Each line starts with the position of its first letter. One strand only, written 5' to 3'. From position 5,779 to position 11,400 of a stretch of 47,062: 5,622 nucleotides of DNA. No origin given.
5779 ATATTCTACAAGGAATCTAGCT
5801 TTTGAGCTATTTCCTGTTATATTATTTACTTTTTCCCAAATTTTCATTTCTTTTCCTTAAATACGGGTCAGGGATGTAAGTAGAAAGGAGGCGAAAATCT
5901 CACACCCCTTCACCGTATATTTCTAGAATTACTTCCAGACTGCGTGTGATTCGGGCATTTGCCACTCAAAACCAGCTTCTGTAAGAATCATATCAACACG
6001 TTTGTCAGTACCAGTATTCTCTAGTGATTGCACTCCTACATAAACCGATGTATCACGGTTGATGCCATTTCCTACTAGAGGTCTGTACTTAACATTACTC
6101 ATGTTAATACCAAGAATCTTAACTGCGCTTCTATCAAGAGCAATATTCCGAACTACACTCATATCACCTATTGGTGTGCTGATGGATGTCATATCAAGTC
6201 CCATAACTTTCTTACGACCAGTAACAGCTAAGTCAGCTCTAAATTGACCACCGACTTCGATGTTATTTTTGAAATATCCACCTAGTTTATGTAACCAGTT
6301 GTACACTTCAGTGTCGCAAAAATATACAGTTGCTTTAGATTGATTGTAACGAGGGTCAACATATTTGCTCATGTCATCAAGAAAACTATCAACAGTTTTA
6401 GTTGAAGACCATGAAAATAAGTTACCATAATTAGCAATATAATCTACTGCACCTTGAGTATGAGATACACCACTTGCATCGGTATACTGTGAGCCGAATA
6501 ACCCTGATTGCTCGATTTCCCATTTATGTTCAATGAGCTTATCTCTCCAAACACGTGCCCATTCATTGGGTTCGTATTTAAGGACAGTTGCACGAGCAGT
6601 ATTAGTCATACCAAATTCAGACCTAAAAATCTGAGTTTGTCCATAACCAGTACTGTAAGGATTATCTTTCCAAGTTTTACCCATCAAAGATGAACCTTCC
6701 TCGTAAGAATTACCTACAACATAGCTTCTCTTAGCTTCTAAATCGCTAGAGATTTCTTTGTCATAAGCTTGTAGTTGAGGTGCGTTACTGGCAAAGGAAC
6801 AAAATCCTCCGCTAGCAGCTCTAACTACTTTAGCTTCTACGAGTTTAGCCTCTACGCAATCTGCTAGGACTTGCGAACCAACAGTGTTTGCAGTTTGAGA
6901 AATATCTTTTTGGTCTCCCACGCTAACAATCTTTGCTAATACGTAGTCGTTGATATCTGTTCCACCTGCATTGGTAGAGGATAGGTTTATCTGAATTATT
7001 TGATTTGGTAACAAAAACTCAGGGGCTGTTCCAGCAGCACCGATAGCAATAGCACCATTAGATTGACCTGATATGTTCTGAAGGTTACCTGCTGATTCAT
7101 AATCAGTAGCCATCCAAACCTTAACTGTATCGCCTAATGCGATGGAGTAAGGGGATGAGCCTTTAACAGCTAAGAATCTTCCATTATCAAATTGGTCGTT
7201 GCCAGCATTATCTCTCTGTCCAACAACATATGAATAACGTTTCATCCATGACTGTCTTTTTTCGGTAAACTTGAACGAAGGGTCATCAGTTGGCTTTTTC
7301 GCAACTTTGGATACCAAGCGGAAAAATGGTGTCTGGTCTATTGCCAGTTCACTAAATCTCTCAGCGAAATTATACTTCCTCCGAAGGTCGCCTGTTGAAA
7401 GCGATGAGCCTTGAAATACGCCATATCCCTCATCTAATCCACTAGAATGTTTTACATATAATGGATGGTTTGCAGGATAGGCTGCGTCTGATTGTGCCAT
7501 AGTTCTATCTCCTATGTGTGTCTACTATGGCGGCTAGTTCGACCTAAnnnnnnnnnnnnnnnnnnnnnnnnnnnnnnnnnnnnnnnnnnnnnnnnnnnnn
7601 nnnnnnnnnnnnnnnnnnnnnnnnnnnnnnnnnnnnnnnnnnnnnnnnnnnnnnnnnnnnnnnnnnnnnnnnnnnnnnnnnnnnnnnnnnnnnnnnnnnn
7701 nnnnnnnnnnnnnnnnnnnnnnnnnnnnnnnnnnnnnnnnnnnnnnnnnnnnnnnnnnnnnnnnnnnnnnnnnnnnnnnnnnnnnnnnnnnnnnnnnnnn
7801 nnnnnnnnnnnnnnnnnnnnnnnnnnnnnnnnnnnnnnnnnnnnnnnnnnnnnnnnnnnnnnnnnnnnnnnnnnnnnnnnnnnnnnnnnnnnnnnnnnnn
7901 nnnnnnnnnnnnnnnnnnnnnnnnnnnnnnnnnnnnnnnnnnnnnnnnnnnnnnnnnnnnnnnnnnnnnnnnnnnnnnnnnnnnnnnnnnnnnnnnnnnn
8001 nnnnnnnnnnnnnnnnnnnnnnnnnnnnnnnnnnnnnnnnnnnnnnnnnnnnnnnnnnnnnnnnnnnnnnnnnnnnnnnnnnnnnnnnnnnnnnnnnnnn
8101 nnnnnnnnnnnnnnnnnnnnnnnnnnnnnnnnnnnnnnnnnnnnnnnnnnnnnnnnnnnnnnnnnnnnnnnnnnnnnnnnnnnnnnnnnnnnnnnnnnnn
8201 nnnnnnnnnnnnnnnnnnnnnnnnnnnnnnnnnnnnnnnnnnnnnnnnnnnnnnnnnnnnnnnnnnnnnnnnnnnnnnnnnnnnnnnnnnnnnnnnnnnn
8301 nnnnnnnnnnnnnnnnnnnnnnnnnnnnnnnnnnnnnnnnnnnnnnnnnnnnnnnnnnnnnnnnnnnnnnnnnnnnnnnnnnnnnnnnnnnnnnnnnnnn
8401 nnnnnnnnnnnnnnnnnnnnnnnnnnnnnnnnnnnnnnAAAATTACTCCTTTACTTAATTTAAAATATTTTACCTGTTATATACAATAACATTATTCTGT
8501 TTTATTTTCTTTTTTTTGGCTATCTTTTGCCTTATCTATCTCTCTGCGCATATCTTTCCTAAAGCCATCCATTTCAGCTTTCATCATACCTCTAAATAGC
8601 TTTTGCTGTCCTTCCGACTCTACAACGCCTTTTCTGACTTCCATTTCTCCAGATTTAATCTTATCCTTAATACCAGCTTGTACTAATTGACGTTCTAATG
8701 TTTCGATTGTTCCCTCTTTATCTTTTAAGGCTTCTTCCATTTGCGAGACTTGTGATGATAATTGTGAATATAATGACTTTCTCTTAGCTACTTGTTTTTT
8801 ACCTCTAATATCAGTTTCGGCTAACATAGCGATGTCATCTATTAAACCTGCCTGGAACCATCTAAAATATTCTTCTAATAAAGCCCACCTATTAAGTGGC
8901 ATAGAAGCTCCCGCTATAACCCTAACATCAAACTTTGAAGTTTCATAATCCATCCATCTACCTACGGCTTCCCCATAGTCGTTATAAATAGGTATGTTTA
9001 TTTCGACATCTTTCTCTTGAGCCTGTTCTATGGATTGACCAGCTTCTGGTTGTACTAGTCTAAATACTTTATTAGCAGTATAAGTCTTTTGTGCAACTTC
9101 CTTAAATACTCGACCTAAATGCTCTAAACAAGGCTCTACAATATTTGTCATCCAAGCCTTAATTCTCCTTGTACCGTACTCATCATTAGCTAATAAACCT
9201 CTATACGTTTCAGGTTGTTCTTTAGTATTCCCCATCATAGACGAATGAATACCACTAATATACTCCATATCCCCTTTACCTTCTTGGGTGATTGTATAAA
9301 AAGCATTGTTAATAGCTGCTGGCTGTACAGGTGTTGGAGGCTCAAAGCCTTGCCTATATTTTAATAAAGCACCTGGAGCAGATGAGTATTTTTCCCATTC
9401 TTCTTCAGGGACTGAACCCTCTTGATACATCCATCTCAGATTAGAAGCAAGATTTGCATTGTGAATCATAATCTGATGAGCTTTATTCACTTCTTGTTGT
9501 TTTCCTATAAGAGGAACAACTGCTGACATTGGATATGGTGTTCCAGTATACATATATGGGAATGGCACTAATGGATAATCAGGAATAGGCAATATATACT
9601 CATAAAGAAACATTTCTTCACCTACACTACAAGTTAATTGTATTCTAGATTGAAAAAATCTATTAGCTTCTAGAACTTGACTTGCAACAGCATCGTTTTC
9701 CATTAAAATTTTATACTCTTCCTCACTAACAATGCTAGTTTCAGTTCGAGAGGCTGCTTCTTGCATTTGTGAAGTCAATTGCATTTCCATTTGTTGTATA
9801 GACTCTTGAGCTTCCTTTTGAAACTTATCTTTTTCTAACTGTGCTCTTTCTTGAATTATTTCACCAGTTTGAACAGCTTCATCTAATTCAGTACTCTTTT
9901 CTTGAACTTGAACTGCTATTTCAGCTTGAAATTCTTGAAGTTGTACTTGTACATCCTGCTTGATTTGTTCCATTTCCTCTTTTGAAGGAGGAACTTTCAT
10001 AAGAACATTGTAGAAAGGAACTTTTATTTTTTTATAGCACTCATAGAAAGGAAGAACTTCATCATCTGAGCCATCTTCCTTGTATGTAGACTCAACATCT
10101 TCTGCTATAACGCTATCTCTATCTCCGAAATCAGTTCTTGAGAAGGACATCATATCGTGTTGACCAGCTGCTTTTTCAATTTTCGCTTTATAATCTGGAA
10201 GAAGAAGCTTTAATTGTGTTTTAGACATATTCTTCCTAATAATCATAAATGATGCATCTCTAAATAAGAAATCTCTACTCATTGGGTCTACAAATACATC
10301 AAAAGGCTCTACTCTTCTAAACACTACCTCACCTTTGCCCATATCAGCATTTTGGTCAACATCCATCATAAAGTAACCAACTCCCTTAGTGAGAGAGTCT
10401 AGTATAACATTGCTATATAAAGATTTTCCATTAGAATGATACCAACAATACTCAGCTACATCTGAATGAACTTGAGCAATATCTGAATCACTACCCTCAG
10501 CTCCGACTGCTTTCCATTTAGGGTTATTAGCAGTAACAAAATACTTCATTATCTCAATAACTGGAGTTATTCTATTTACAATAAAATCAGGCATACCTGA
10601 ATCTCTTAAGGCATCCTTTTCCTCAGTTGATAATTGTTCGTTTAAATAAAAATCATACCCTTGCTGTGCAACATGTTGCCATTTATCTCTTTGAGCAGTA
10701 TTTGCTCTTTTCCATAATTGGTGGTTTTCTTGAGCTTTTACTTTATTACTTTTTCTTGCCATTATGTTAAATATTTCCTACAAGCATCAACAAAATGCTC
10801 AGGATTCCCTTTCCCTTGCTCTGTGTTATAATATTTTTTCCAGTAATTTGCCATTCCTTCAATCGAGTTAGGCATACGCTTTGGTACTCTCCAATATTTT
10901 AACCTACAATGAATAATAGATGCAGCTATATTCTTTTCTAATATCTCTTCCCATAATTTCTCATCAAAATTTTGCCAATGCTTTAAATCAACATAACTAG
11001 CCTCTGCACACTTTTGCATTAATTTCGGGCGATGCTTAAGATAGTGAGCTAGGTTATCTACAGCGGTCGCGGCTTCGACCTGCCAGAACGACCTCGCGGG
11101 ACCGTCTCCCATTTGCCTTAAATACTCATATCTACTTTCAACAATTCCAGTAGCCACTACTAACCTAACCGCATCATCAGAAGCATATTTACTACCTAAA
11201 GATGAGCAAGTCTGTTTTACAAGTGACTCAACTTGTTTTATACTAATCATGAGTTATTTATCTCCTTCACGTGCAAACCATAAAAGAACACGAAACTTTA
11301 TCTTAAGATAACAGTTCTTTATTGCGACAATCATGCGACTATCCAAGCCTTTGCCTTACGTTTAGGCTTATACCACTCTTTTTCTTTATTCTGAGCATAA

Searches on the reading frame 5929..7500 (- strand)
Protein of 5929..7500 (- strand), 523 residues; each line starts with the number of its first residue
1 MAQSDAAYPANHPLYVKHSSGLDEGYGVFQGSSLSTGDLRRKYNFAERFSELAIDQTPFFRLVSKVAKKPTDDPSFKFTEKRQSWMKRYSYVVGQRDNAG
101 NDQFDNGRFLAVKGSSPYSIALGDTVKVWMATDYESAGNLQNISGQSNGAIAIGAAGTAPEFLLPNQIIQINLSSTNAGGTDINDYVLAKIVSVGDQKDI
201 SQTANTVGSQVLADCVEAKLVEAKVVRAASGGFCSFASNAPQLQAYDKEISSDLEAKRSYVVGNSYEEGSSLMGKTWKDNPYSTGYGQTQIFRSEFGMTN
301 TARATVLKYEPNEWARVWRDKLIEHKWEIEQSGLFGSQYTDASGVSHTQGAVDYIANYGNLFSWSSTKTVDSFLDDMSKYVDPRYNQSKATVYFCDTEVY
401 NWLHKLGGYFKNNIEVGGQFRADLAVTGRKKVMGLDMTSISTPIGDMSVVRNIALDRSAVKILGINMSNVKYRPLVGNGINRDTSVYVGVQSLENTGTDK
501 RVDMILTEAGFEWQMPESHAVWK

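Call 9: search_protein_families(library=phrogs, proteins=[window:5929-7500:-], max_evalue=0.001)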
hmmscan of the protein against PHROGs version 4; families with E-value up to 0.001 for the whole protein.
window:5929-7500:- (523 aa): 1 family
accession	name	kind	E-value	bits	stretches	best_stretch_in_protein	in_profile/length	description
phrog_1328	-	head and packaging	1.3e-07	32.2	1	289-521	90-302/583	major head protein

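Call 10: search_protein_families(library=pfam, proteins=[window:5929-7500:-], max_evalue=0.01)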
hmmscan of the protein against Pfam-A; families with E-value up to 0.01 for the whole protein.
window:5929-7500:- (523 aa): 1 family
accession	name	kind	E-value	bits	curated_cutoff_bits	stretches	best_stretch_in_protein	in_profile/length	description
PF17236.8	SU10_MCP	-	2.6e-18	67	24.1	1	44-521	13-287/292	SU10 major capsid protein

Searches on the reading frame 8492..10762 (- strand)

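Call 9: search_protein_families(library=phrogs, proteins=[window:8492-10762:-], max_evalue=0.001)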
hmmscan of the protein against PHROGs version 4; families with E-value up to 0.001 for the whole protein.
window:8492-10762:- (756 aa): 3 families
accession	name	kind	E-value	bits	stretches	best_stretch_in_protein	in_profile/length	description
phrog_156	-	head and packaging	6.8e-51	174.5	2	11-209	9-205/681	portal protein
phrog_18470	-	head and packaging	0.00017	21.8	1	24-199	34-209/232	portal protein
phrog_1216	-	head and packaging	0.00093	18.8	1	135-247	201-309/714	portal protein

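Call 10: search_protein_families(library=pfam, proteins=[window:8492-10762:-], max_evalue=0.01)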
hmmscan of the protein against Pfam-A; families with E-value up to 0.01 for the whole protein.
window:8492-10762:- (756 aa): 1 family
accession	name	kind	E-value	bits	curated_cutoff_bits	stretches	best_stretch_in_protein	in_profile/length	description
PF16510.12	P22_portal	-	1.2e-45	156.6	26.1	2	20-292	7-251/594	Phage P22-like portal protein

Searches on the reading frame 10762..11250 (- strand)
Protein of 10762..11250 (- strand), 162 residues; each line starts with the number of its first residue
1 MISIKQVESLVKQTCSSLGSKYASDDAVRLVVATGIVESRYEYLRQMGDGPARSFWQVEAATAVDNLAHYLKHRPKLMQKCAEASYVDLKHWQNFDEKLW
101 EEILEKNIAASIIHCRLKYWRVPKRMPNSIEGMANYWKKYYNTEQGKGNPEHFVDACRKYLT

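Call 19: search_protein_families(library=pfam, proteins=[window:10762-11250:-], max_evalue=0.01)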
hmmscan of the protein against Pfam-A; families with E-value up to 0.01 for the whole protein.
window:10762-11250:- (162 aa): 0 families

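Call 62: search_protein_families(library=phrogs, proteins=[window:10762-11250:-], max_evalue=0.001)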
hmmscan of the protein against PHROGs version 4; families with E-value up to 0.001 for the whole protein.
window:10762-11250:- (162 aa): 1 family
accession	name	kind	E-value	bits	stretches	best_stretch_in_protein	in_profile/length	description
phrog_3108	-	unknown function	1e-33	117.3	1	7-160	6-155/160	-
